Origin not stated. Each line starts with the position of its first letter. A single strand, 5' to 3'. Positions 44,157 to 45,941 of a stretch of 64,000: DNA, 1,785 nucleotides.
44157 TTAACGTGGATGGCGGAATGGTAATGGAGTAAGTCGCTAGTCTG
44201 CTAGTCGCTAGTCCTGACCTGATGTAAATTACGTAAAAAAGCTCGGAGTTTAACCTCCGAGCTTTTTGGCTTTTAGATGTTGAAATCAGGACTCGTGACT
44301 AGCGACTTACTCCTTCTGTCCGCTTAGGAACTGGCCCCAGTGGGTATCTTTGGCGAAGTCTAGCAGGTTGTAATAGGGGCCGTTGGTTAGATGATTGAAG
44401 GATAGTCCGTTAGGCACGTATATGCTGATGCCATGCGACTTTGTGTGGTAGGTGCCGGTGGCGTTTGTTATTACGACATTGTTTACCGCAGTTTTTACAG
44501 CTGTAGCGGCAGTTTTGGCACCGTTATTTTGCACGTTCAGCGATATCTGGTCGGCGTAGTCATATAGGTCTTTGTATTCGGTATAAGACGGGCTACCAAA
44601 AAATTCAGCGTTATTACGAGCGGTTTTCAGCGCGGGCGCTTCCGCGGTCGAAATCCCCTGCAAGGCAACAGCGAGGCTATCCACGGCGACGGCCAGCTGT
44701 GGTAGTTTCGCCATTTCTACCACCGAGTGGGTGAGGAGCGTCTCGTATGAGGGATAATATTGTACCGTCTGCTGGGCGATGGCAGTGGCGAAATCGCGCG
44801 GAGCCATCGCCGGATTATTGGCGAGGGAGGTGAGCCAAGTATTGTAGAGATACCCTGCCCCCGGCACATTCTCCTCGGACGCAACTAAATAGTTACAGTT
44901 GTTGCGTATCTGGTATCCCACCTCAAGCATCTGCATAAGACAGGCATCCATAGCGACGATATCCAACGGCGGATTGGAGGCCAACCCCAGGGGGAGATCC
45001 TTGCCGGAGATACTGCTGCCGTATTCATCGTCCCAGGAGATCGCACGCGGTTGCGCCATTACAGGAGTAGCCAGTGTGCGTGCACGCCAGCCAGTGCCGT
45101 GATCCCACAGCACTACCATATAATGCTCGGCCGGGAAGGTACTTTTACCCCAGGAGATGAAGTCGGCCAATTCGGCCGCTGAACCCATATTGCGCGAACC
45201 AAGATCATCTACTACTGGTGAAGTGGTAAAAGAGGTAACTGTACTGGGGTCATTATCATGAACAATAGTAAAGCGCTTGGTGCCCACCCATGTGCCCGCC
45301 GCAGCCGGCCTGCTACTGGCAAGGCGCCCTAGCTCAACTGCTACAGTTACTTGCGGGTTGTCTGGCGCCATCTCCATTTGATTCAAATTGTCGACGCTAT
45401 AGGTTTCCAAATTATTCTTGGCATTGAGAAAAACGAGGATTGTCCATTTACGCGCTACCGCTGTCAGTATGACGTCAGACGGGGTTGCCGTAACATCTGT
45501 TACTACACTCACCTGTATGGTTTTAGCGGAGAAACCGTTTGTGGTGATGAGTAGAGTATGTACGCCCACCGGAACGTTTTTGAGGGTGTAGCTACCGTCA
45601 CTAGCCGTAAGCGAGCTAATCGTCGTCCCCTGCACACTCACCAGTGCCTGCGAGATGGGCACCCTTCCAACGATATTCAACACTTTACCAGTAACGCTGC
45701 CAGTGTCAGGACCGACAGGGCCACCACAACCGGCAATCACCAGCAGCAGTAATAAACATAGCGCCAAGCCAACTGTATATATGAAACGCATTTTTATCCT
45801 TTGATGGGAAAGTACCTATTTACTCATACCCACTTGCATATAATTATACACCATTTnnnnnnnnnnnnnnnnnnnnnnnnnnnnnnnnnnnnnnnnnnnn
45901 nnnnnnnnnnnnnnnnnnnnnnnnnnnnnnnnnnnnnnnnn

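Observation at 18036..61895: Tandem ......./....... heptad tracts (2-5 copies) immediately upstream of four unrelated plus-strand genes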

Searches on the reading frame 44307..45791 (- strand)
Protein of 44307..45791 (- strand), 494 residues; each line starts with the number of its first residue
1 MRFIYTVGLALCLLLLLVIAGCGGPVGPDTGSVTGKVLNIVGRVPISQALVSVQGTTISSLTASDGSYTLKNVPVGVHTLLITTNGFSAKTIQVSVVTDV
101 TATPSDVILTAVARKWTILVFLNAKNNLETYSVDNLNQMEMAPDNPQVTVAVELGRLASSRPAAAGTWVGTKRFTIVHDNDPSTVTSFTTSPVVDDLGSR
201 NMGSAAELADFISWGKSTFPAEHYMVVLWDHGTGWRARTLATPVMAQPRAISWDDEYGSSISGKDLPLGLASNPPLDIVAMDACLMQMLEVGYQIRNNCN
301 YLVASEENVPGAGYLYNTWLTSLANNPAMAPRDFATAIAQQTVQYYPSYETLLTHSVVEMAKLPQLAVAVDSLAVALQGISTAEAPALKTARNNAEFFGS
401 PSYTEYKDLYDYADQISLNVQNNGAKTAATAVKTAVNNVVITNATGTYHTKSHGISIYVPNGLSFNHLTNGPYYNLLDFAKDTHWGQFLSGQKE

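Call 40: find_homologous_proteins(query=window:44307-45791:-, max_evalue=1e-80)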
Query window:44307-45791:- (494 aa): 13 proteins with E <= 1e-80 among 8000 candidates.
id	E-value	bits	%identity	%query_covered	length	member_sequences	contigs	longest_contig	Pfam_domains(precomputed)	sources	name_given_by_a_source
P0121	0.0e+0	1105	100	100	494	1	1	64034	PF13715.13,PF13620.13,PF03415.20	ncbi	-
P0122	1.4e-266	903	81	100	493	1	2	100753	PF13715.13,PF13620.13,PF03415.20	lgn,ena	-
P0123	5.9e-221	752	70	99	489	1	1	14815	PF13715.13,PF13620.13,PF09430.17,PF03415.20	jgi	-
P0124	3.6e-218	743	69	100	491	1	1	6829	PF13715.13,PF13620.13,PF09430.17,PF03415.20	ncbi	-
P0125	5.9e-186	637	71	78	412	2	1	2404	PF13715.13,PF13620.13,PF09430.17,PF03415.20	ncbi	ncbi:MAG: clostripain-related cysteine peptidase, partial [bacterium]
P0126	1.8e-185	635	71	84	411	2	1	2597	PF13715.13,PF13620.13,PF09430.17,PF03415.20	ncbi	ncbi:MAG: clostripain-related cysteine peptidase, partial [bacterium]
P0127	3.1e-116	407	46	92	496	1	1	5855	PF13715.13,PF13620.13,PF03415.20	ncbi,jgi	ncbi:MAG TPA: clostripain-related cysteine peptidase [Armatimonadota bacterium]|jgi:hypothetical pro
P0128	3.0e-111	391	44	91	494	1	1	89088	PF13715.13,PF13620.13,PF03415.20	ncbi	ncbi:MAG: clostripain-related cysteine peptidase [Armatimonadota bacterium]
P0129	1.8e-109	385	43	92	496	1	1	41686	PF13715.13,PF13620.13,PF03415.20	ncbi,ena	-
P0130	1.3e-107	379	40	96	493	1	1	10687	PF13715.13,PF13620.13,PF03415.20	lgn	-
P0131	2.1e-98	348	40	97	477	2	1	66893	PF13715.13,PF13620.13,PF03415.20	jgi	-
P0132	1.3e-88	316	38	95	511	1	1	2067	PF13715.13,PF13620.13,PF03415.20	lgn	-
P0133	3.8e-88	315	38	91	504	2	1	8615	PF13715.13,PF13620.13,PF03415.20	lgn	-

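Call 41: find_encoding_contigs(protein=P0122, flank=10000, max_places=3)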
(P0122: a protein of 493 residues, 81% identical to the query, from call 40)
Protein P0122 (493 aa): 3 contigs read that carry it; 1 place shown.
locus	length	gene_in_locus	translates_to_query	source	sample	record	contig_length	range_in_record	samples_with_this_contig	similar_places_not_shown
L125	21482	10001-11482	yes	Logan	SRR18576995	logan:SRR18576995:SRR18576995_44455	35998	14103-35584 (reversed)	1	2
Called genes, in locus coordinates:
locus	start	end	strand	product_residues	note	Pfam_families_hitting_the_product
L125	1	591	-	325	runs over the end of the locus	PF13485:Peptidase_MA_2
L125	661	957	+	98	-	PF00403:HMA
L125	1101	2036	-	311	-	PF01790:LGT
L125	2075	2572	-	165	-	PF01252:Peptidase_A8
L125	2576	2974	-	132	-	PF01258:zf-dskA_traR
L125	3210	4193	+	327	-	PF00575:S1, PF21710:Spt6_S1 (faint), PF00575:S1, PF23459:S1_RRP5 (weak)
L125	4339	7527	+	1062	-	PF00133:tRNA-synt_1, PF09334:tRNA-synt_1g (weak), PF08264:Anticodon_1, PF19302:DUF5915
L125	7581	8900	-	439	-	PF13173:AAA_14, PF13635:DUF4143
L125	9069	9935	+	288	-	PF06325:PrmA, PF01135:PCMT (faint), PF05175:MTS, PF13847:Methyltransf_31 (weak), PF13649:Methyltransf_25 (weak)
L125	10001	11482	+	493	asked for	PF13620:CarboxypepD_reg, PF13715:CarbopepD_reg_2, PF03415:Peptidase_C11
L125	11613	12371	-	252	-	PF00106:adh_short, PF08659:KR, PF13561:adh_short_C2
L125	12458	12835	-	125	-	-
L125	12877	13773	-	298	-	PF00698:Acyl_transf_1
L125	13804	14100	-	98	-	PF10825:DUF2752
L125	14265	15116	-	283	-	PF00491:Arginase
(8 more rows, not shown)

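Call 42: find_encoding_contigs(protein=P0121, flank=1000, max_places=3)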
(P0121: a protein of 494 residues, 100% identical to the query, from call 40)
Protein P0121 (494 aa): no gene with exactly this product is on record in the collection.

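Call 79: find_encoding_contigs(protein=P0123, flank=6000, max_places=2)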
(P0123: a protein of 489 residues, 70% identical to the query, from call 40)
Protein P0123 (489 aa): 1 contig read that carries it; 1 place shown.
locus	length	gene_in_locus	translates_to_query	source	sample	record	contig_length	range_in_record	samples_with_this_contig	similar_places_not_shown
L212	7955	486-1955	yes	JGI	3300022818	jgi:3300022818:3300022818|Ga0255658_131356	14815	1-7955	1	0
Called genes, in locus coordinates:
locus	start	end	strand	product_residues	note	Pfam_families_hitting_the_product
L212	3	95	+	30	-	?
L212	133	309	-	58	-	-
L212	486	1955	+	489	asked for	PF13620:CarboxypepD_reg, PF13715:CarbopepD_reg_2, PF09430:EMC7_beta-sandw (weak), PF03415:Peptidase_C11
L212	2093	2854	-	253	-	PF00106:adh_short, PF08659:KR, PF13561:adh_short_C2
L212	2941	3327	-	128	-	-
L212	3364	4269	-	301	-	PF00698:Acyl_transf_1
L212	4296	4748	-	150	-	PF10825:DUF2752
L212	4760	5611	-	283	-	PF00491:Arginase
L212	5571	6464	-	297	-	PF17284:Spermine_synt_N, PF01564:Spermine_synth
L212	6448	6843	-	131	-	PF02675:AdoMet_dc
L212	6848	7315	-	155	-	PF01862:PvlArgDC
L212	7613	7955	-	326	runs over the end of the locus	PF00389:2-Hacid_dh, PF02826:2-Hacid_dh_C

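Call 80: find_encoding_contigs(protein=P0124, flank=6000, max_places=2)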
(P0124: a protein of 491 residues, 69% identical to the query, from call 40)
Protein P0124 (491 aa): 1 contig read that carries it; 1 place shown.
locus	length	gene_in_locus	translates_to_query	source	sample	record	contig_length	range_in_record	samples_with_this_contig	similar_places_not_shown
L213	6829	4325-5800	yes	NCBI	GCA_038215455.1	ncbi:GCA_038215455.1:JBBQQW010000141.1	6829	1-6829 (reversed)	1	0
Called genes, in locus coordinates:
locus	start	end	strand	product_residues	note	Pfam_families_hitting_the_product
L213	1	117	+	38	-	?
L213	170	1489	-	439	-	PF13173:AAA_14, PF13635:DUF4143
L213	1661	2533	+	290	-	PF06325:PrmA, PF05175:MTS, PF13649:Methyltransf_25 (weak), PF13847:Methyltransf_31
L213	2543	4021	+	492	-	PF13715:CarbopepD_reg_2 (weak), PF13620:CarboxypepD_reg, PF03415:Peptidase_C11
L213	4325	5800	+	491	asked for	PF13620:CarboxypepD_reg, PF09430:EMC7_beta-sandw (weak), PF13715:CarbopepD_reg_2, PF03415:Peptidase_C11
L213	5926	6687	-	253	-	PF00106:adh_short, PF08659:KR, PF13561:adh_short_C2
